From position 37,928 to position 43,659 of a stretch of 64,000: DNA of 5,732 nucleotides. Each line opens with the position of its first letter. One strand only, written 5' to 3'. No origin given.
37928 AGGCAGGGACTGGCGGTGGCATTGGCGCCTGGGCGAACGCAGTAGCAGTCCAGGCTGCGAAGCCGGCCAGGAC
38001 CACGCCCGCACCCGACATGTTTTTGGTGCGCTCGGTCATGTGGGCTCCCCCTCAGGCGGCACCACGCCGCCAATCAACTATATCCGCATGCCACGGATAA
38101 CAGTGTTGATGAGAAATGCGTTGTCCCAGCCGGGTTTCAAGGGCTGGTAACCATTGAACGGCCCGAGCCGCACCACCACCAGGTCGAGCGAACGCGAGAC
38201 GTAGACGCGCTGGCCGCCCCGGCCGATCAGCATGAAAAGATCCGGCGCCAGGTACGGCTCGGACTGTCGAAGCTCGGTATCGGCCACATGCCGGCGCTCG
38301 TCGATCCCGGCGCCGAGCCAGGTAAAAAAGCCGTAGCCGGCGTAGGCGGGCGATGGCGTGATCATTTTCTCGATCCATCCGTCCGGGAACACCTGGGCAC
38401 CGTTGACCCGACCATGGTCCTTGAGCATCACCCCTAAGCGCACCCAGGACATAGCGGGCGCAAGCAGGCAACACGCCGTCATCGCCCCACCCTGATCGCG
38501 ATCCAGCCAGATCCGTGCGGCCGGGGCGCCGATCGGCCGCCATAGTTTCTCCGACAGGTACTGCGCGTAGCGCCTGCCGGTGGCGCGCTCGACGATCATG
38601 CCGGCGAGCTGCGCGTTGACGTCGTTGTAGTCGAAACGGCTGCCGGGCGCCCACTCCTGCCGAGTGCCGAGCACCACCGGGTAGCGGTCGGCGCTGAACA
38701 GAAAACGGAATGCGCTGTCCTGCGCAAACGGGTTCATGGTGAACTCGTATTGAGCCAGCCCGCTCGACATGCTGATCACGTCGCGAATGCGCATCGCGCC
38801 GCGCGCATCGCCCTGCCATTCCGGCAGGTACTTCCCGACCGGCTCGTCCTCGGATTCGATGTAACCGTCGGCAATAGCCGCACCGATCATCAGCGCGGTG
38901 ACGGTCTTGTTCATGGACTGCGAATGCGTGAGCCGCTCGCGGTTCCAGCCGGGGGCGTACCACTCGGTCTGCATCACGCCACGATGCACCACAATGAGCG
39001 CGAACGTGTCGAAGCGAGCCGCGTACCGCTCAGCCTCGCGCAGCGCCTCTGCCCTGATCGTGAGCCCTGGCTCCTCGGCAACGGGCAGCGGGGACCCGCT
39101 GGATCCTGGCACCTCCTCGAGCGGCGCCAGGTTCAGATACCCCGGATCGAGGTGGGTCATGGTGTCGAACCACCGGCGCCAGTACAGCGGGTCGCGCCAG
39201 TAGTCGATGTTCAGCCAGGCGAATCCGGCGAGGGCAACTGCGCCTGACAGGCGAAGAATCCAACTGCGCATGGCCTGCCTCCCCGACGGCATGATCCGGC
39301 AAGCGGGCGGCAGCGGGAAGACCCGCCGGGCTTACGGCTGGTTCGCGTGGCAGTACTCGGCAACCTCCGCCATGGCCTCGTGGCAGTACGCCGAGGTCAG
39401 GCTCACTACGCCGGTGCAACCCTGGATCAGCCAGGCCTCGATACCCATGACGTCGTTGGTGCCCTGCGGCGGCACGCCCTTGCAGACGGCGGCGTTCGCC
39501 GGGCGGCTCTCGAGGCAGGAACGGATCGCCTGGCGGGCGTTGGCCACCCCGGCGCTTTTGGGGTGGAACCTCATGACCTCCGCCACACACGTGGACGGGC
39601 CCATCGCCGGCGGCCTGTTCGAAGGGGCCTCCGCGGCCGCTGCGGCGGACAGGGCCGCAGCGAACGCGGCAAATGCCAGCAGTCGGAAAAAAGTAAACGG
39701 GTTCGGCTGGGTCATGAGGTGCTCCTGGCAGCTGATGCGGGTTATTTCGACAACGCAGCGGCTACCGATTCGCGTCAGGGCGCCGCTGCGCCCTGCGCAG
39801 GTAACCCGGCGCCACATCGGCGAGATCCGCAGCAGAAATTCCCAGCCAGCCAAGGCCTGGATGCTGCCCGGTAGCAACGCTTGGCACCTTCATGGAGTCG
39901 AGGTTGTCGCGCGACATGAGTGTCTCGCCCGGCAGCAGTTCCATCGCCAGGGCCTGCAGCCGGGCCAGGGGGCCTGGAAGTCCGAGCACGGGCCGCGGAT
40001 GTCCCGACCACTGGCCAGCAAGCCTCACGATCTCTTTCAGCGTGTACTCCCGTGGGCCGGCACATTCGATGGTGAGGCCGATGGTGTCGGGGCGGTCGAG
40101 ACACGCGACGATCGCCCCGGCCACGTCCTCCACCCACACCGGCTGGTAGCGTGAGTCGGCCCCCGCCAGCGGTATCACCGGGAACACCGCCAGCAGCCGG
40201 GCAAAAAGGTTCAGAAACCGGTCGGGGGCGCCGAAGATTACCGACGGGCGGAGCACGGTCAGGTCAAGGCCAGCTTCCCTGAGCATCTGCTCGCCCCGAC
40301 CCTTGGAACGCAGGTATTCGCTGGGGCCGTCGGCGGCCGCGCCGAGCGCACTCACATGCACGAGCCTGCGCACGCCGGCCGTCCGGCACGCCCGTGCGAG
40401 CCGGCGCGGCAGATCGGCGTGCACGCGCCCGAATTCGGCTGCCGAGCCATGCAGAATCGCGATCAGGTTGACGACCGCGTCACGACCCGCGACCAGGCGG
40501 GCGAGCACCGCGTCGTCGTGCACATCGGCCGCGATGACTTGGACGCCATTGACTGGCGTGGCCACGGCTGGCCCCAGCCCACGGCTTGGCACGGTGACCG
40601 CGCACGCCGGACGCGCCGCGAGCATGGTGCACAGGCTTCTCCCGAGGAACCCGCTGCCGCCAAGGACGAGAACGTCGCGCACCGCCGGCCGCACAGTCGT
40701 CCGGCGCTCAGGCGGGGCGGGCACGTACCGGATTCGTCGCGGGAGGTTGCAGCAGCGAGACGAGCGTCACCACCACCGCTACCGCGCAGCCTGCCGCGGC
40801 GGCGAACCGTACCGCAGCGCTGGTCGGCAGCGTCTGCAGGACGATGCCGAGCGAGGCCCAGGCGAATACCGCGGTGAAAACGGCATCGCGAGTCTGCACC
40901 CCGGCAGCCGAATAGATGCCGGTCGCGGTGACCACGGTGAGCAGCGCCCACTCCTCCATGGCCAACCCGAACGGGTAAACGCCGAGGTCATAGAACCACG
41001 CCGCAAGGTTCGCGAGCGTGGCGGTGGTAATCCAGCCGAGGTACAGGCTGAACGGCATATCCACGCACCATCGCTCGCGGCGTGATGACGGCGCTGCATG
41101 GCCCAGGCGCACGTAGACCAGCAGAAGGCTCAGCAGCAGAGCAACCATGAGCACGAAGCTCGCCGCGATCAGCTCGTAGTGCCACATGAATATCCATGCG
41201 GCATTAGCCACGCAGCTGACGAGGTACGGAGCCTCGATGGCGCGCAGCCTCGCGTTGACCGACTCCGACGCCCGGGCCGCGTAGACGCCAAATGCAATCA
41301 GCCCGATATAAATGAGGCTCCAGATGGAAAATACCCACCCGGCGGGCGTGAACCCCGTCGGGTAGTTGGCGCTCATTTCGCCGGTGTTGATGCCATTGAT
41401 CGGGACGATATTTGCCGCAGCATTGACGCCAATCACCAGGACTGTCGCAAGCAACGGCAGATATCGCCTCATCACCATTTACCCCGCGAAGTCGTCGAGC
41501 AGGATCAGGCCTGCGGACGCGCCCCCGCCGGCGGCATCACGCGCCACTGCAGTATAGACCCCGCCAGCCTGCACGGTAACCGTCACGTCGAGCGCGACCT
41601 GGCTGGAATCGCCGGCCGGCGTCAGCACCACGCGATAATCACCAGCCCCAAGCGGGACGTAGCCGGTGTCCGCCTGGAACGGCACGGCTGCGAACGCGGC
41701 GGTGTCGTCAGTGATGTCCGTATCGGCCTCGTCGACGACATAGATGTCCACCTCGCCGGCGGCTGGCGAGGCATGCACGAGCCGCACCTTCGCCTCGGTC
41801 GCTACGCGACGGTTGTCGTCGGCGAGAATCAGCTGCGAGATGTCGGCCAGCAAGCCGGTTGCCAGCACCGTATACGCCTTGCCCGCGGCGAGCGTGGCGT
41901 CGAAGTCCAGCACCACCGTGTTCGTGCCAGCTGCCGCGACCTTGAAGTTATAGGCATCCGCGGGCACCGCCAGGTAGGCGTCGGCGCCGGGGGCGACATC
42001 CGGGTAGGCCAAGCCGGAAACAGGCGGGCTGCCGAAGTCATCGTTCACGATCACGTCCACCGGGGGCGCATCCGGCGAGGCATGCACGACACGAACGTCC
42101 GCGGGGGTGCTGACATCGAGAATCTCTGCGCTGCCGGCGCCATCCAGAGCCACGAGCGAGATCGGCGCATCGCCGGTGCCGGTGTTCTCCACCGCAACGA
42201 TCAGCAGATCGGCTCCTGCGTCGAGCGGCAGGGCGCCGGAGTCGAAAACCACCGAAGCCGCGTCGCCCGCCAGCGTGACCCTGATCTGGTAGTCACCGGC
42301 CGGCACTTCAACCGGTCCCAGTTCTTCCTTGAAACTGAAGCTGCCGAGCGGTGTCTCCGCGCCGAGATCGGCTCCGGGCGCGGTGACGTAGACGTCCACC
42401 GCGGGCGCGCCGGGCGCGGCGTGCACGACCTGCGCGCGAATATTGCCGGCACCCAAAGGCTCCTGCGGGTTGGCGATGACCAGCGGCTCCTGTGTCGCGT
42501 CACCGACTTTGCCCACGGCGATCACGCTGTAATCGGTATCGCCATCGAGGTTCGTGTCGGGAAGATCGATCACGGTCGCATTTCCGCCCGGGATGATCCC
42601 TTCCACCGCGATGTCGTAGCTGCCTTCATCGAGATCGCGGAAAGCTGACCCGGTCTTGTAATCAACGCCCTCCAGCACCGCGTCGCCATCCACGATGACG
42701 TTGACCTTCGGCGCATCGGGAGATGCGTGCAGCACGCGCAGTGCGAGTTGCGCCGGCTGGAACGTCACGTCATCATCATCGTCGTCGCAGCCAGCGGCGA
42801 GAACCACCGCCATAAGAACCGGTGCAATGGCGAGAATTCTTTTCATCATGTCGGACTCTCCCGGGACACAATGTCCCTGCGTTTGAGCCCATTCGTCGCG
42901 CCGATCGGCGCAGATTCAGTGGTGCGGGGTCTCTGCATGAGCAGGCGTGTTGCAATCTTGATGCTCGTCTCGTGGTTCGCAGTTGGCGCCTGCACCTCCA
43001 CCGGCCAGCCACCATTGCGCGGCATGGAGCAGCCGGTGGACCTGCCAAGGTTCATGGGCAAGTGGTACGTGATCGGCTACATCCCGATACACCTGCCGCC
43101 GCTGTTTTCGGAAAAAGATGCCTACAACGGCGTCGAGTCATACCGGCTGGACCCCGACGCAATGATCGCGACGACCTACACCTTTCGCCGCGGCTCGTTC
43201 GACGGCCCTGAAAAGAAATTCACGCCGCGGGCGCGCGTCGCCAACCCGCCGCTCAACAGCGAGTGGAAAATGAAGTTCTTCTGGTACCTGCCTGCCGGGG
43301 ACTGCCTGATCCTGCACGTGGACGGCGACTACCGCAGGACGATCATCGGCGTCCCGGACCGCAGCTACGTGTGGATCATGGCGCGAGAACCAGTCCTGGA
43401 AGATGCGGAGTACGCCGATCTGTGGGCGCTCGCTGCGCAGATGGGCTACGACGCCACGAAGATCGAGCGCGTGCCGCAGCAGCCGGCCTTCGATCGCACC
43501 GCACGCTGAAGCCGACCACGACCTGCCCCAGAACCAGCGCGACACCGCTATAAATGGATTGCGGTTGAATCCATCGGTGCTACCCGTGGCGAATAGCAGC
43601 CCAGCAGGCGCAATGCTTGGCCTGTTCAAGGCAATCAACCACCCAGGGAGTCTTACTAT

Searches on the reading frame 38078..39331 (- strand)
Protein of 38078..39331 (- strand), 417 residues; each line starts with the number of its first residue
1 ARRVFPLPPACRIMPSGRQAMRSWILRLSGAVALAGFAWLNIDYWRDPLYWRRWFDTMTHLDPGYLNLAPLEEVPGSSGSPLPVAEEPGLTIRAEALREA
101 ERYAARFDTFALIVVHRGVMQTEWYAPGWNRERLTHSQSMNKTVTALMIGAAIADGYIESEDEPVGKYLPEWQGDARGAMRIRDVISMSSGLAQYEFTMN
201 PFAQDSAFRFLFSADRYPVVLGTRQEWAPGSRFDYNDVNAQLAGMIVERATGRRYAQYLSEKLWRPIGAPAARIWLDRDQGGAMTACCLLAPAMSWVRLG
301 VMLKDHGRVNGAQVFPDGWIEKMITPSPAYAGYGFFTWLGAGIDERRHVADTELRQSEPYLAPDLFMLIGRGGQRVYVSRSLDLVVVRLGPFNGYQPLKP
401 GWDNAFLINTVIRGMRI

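Call 9: search_protein_families(library=pfam, proteins=[window:38078-39331:-], max_evalue=0.001)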
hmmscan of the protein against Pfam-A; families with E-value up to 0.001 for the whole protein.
window:38078-39331:- (417 aa): 1 family
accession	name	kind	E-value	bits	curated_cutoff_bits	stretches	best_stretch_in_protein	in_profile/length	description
PF00144.29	Beta-lactamase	-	1.5e-29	103.6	27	1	106-280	13-189/329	Beta-lactamase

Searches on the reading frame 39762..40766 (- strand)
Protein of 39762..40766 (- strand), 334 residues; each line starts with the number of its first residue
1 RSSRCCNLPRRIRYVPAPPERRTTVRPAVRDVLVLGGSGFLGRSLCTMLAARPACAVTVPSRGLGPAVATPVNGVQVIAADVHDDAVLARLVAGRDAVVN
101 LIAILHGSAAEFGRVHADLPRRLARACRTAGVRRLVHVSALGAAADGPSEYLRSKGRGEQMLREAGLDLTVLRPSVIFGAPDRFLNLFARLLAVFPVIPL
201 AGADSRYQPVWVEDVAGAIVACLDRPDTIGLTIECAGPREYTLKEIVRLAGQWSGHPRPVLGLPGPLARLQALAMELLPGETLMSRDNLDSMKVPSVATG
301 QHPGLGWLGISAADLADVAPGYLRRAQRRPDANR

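Call 9: search_protein_families(library=pfam, proteins=[window:39762-40766:-], max_evalue=0.001)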
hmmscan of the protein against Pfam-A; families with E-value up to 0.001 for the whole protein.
window:39762-40766:- (334 aa): 7 families
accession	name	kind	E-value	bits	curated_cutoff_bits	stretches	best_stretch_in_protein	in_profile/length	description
PF01370.27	Epimerase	-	5.2e-18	65.8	20.9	1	32-229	1-231/240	NAD dependent epimerase/dehydratase family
PF13460.12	NAD_binding_10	-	2.4e-17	63.8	27.2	1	36-181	1-150/184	NAD(P)H-binding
PF01073.25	3Beta_HSD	-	4.4e-11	42.8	22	1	33-146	1-122/280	3-beta hydroxysteroid dehydrogenase/isomerase family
PF04321.23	RmlD_sub_bind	-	4.6e-11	42.8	27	1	149-226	123-200/287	RmlD substrate binding domain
PF05368.20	NmrA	-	4.6e-08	33.4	27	1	32-252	5-232/298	NmrA-like family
PF07993.18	NAD_binding_4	-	5.5e-05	22.9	20.1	0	145-182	171-212/258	Male sterility protein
PF03435.24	Sacchrp_dh_NADP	-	0.00065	20.5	25.1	0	32-103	1-77/129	Saccharopine dehydrogenase NADP binding domain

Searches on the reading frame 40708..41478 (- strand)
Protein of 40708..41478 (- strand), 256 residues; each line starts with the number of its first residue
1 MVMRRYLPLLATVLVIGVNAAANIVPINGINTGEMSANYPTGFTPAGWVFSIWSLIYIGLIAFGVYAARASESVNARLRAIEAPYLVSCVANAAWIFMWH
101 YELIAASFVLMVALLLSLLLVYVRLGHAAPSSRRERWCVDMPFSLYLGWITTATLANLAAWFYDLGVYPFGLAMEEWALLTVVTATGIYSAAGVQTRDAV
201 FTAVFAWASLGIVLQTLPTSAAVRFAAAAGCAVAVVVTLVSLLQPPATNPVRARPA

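Call 9: search_protein_families(library=pfam, proteins=[window:40708-41478:-], max_evalue=0.001)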
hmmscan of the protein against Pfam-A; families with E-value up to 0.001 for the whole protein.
window:40708-41478:- (256 aa): 1 family
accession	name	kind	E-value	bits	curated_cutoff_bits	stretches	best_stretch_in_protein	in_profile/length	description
PF03073.20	TspO_MBR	-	4.7e-07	30.1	24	1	37-161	22-144/145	TspO/MBR family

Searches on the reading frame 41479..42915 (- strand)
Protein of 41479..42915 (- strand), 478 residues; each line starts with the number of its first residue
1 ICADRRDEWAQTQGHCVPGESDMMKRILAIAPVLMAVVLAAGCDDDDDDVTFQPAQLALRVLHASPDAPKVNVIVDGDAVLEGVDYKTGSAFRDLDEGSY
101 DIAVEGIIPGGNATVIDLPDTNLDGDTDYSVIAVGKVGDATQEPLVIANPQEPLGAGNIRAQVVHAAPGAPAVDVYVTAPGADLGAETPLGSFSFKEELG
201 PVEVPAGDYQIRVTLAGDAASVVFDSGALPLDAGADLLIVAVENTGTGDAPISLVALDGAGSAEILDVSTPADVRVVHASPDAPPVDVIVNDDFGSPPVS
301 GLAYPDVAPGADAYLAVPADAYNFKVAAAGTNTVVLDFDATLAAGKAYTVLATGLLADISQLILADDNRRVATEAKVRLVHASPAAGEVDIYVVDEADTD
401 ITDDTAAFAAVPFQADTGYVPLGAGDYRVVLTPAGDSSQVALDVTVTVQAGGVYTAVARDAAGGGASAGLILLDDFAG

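Call 9: search_protein_families(library=pfam, proteins=[window:41479-42915:-], max_evalue=0.001)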
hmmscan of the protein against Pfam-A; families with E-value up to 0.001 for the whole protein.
window:41479-42915:- (478 aa): 1 family
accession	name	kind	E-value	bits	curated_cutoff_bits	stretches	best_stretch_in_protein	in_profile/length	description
PF14344.12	DUF4397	-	7.3e-74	246.4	30.6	4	59-176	3-119/119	Domain of unknown function (DUF4397)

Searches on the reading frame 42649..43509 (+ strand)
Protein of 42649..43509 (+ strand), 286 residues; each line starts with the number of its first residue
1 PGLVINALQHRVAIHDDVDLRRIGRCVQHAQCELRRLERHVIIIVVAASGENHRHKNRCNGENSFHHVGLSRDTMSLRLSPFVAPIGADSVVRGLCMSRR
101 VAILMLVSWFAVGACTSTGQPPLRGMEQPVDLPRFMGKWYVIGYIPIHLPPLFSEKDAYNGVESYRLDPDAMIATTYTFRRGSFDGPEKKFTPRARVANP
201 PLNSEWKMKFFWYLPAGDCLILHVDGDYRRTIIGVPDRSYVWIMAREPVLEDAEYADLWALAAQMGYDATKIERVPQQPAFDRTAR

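Call 9: search_protein_families(library=pfam, proteins=[window:42649-43509:+], max_evalue=0.001)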
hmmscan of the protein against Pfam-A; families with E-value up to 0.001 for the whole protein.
window:42649-43509:+ (286 aa): 1 family
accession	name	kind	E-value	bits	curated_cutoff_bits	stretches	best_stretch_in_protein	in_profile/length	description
PF08212.18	Lipocalin_2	-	5e-32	111.3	24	1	130-277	1-146/146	Lipocalin-like domain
